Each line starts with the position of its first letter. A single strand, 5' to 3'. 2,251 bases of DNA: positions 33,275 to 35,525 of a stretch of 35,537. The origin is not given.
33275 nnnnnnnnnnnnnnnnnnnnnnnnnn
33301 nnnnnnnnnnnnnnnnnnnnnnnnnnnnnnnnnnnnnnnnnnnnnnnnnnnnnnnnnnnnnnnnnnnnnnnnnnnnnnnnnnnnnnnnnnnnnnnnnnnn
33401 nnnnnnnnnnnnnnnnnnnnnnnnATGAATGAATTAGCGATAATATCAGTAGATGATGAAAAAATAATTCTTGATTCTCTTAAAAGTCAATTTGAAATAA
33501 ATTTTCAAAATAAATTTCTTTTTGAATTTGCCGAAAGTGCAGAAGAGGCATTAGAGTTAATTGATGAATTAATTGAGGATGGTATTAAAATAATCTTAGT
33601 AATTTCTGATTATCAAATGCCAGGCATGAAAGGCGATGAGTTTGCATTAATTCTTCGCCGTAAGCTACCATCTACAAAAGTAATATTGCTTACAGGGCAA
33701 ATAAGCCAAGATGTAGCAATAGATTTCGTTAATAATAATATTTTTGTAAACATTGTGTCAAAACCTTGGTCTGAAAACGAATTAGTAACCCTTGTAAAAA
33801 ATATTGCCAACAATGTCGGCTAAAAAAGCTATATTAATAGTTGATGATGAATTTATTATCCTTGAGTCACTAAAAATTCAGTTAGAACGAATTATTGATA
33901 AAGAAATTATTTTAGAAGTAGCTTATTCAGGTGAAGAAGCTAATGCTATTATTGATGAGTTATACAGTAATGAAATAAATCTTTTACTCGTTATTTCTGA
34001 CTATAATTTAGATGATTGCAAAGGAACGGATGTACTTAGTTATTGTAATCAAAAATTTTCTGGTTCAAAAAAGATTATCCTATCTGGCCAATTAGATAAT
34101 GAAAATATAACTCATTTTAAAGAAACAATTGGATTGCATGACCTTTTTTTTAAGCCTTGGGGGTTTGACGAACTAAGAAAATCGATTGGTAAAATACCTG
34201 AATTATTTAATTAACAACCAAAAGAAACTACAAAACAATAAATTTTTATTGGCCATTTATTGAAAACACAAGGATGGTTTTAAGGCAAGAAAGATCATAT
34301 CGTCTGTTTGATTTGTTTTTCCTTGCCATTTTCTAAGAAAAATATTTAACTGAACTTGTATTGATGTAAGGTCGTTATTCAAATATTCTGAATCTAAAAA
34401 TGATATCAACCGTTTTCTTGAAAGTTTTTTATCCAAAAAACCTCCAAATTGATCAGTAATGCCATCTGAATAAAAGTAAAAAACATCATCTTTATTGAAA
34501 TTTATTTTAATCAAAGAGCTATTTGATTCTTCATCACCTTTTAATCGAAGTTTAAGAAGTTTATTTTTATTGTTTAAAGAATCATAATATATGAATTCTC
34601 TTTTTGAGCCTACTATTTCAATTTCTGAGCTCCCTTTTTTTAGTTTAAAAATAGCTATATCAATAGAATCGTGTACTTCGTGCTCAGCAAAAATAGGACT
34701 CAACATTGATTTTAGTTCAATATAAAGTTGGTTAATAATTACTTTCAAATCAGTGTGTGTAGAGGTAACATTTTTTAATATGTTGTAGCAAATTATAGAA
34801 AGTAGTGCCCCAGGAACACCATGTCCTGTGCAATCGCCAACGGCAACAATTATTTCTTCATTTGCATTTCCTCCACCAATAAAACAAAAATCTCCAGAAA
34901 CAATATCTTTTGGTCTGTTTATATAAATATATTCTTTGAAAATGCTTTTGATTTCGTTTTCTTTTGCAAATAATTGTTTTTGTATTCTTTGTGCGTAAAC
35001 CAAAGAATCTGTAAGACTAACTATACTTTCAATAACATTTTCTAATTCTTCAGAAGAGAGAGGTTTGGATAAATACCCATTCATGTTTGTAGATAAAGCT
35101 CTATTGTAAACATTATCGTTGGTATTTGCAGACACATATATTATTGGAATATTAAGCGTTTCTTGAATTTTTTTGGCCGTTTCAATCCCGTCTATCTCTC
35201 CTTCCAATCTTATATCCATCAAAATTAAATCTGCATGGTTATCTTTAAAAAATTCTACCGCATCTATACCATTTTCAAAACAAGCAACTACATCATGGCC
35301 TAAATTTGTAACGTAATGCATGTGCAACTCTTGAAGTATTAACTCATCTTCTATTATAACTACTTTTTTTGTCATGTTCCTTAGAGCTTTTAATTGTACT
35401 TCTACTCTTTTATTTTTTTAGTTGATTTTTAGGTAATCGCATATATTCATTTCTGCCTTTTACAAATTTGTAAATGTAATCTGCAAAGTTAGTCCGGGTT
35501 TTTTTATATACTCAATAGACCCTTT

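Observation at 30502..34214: Translationally coupled H-NOX / GAF-HNOBA-kinase / two-REC operon: a split, sGC-like NO sensor wired to phosphorelay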

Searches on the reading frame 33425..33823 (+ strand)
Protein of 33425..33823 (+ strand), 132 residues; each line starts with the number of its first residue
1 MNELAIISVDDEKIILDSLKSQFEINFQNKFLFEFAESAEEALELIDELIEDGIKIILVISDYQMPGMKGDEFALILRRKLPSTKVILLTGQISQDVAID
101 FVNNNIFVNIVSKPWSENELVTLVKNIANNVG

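Call 3: search_protein_families(library=pfam, proteins=[window:33425-33823:+], max_evalue=0.1)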
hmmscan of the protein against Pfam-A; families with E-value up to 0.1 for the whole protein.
window:33425-33823:+ (132 aa): 2 families
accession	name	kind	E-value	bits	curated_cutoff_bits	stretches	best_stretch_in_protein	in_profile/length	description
PF00072.30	Response_reg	-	1.1e-15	58.2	30.2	1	6-124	1-110/111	Response regulator receiver domain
PF13021.12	DUF3885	-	0.012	16.2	23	1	24-130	29-134/189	Domain of unknown function (DUF3885)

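Call 4: search_protein_families(library=ncbifam, proteins=[window:33425-33823:+], max_evalue=0.1)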
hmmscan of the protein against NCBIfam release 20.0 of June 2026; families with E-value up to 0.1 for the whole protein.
window:33425-33823:+ (132 aa): 47 families (the best 25 are shown)
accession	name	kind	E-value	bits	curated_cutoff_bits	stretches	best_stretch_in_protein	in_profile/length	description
NF053512.1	nitric_RR_NosR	exception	4.7e-22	78.6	400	1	6-128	1-115/422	response regulator c-di-GMP phosphodiesterase, NosR family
NF046020.1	HisKinCckABruc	equivalog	3.3e-10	38.5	1000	1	36-127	779-866/868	cell cycle histidine kinase CckA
NF010076.0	PRK13557.1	subfamily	2.7e-09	36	631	1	30-128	439-533/540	histidine kinase famiy protein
NF006900.1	PRK09390.1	equivalog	4.6e-08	32.8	255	1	5-127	6-119/203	response regulator FixJ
NF053854.1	RespRegPhoBBctds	equivalog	8.8e-07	28.5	270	1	6-127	1-114/225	two-component system response regulator PhoB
TIGR01818.1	ntrC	equivalog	1.1e-06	27.7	558.6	1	33-127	25-113/463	nitrogen regulation protein NR(I)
NF011896.0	PRK15369.1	equivalog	1.3e-06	28.1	242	1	2-127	2-120/211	two component system response regulator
NF052573.1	HisKinEspAMyxo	equivalog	1.6e-06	26.4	1400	1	6-129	635-751/755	serine histidine kinase EspA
NF052445.1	RespRegMctR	equivalog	2.7e-06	27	300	1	5-128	3-119/205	two-component system response regulator MctR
TIGR02154.1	PhoB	equivalog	3.9e-06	26.3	296.2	1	5-127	4-119/226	phosphate regulon transcriptional regulator PhoB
NF045717.1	DVU0259_DivK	exception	4.2e-06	26.9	160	1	6-127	5-115/117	DVU0259 family response regulator domain-containing protein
NF040534.1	resp_reg_YycF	equivalog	5.7e-06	25.7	340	1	6-126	3-113/231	response regulator YycF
NF008469.0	PRK11361.1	equivalog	5.8e-06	25.3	714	1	5-126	6-118/461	acetoacetate metabolism transcriptional regulator AtoC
NF052574.1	HisKinEspCMyxo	equivalog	1.4e-05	23.5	1200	1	36-125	694-780/785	serine histidine kinase EspC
NF046026.1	HisKinCckACaul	equivalog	1.8e-05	23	1000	1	36-125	588-673/678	cell cycle histidine kinase CckA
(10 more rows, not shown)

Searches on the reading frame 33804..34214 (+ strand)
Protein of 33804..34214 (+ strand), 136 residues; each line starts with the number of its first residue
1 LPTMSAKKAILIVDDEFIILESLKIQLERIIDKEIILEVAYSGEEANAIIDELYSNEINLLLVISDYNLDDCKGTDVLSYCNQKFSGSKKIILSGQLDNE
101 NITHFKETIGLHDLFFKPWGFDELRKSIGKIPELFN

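Call 3: search_protein_families(library=pfam, proteins=[window:33804-34214:+], max_evalue=0.1)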
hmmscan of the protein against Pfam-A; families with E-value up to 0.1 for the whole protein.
window:33804-34214:+ (136 aa): 2 families
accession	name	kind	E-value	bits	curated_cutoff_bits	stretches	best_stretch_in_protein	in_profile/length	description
PF00072.30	Response_reg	-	4.7e-12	46.5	30.2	1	10-128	1-110/111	Response regulator receiver domain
PF07082.17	DUF1350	-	0.096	12.4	27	1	32-75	139-182/250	Protein of unknown function (DUF1350)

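Call 4: search_protein_families(library=ncbifam, proteins=[window:33804-34214:+], max_evalue=0.1)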
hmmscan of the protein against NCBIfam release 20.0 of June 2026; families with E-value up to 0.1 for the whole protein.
window:33804-34214:+ (136 aa): 17 families
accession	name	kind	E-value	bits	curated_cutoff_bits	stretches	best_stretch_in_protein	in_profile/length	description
NF053512.1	nitric_RR_NosR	exception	2.5e-09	36.7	400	1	10-130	1-113/422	response regulator c-di-GMP phosphodiesterase, NosR family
NF053854.1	RespRegPhoBBctds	equivalog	5.5e-05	22.6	270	1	10-125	1-108/225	two-component system response regulator PhoB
NF007935.0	PRK10651.1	equivalog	0.00052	19.2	250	1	5-101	4-94/216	two-component system response regulator NarL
NF006900.1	PRK09390.1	equivalog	0.0015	18.1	255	1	4-123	1-111/203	response regulator FixJ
NF011695.0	PRK15115.1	equivalog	0.0016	17.3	763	1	8-127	7-117/445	two-component system response regulator GlrR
NF007928.2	PRK10643.1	equivalog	0.0018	18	330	1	10-127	3-111/216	two-component system response regulator PmrA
NF007969.0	PRK10693.1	equivalog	0.0022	17.1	329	1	6-129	6-121/337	two-component system response regulator RssB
NF041832.1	near_NosP_CTERM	subfamily_domain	0.003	16.7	400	1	6-105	250-345/370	NahK/ErcS family hybrid sensor histidine kinase/response regulator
NF047785.1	respo_reg_MadR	equivalog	0.0032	16.9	300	1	10-100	3-90/209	MadR family response regulator transcription factor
NF033791.1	ActR_PrrA_rreg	equivalog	0.0059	16.6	250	1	8-126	2-111/173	ActR/PrrA/RegA family redox response regulator transcription factor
NF052445.1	RespRegMctR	equivalog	0.0097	15.3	300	1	10-103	4-91/205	two-component system response regulator MctR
NF010684.1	PRK14084.1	equivalog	0.0098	15.6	375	1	10-131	3-115/254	response regulator transcription factor LytR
NF040534.1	resp_reg_YycF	equivalog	0.016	14.5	340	1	8-124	1-107/231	response regulator YycF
TIGR02154.1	PhoB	equivalog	0.02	14.2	296.2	1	7-124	2-112/226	phosphate regulon transcriptional regulator PhoB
NF008677.0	PRK11697.1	equivalog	0.027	13.8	246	1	10-130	4-114/238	two-component system response regulator BtsR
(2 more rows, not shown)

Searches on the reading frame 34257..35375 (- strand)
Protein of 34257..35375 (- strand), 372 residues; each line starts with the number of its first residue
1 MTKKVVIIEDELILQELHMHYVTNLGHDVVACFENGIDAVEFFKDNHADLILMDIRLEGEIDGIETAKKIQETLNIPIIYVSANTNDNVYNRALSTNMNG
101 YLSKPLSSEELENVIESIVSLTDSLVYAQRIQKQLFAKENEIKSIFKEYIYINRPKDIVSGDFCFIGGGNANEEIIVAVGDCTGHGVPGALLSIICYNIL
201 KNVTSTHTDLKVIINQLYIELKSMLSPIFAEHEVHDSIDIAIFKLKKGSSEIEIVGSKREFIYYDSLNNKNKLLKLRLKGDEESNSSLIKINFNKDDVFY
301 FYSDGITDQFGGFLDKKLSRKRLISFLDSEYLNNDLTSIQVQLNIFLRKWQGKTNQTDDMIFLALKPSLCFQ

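Call 3: search_protein_families(library=pfam, proteins=[window:34257-35375:-], max_evalue=0.1)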
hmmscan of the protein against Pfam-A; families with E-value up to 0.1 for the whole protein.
window:34257-35375:- (372 aa): 3 families
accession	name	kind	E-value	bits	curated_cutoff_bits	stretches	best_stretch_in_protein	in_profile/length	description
PF00072.30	Response_reg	-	9.2e-22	77.8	30.2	1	5-115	1-110/111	Response regulator receiver domain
PF07228.17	SpoIIE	-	6.4e-12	46.3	25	1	174-366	4-190/192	Stage II sporulation protein E (SpoIIE)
PF23198.2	PDE8A_N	-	0.021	15.2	29.6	1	38-73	45-80/147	PDE8A-like, N-terminal domain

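Call 4: search_protein_families(library=ncbifam, proteins=[window:34257-35375:-], max_evalue=0.1)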
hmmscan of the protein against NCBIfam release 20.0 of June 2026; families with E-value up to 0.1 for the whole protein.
window:34257-35375:- (372 aa): 94 families (the best 25 are shown)
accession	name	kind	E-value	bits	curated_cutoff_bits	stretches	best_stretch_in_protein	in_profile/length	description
NF038263.1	prot_phos_SiaA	equivalog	3.6e-22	78.7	700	1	120-365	410-655/658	biofilm regulation protein phosphatase SiaA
NF006623.1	PRK09191.1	subfamily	9.2e-18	64.9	240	1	2-118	137-251/258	PhyR family response regulator anti-anti-sigma factor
NF045944.1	ResRegRpaBCyano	equivalog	3e-15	56.2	330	1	7-124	2-117/229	response regulator transcription factor RpaB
TIGR02154.1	PhoB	equivalog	1.8e-14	53.6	296.2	1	1-121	1-122/226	phosphate regulon transcriptional regulator PhoB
NF008318.0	PRK11107.1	equivalog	6.8e-14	50.9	890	1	28-125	693-791/920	two-component sensor histidine kinase BarA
NF009971.0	PRK13435.1-2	subfamily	6.9e-14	51.9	151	1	4-119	2-113/141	response regulator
TIGR02956.1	TMAO_torS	equivalog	1.2e-13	50.1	676.5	1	2-123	701-824/967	TMAO reductase system sensor histidine kinase/response regulator TorS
NF040689.1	MtrAB_MtrA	equivalog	4.7e-13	49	300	1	5-116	1-110/219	MtrAB system response regulator MtrA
NF011874.0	PRK15347.1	equivalog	6.5e-13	47.6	852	1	4-119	692-810/921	two component system sensor kinase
NF041945.1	LuxN_Vibrio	equivalog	9.8e-13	47.1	1550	1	4-118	722-834/839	quorum-sensing autoinducer 1 sensor kinase/phosphatase LuxN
NF008034.0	PRK10766.1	equivalog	1.1e-12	47.9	275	1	1-150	1-143/231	two-component system response regulator TorR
NF052313.1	T9SS_RR_PorX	equivalog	1.1e-12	47.5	300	1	4-119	2-116/513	T9SS response regulator signal transducer PorX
NF041367.1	CheY_Halo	equivalog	1.2e-12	48.2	200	1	5-119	1-114/114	chemotaxis protein CheY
NF041733.1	resp_reg_CseB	equivalog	1.6e-12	47.3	350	1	4-122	2-118/228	two-component system response regulator CseB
NF008099.0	PRK10841.1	equivalog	1.6e-12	46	920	1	4-117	826-938/949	two-component system sensor histidine kinase RcsC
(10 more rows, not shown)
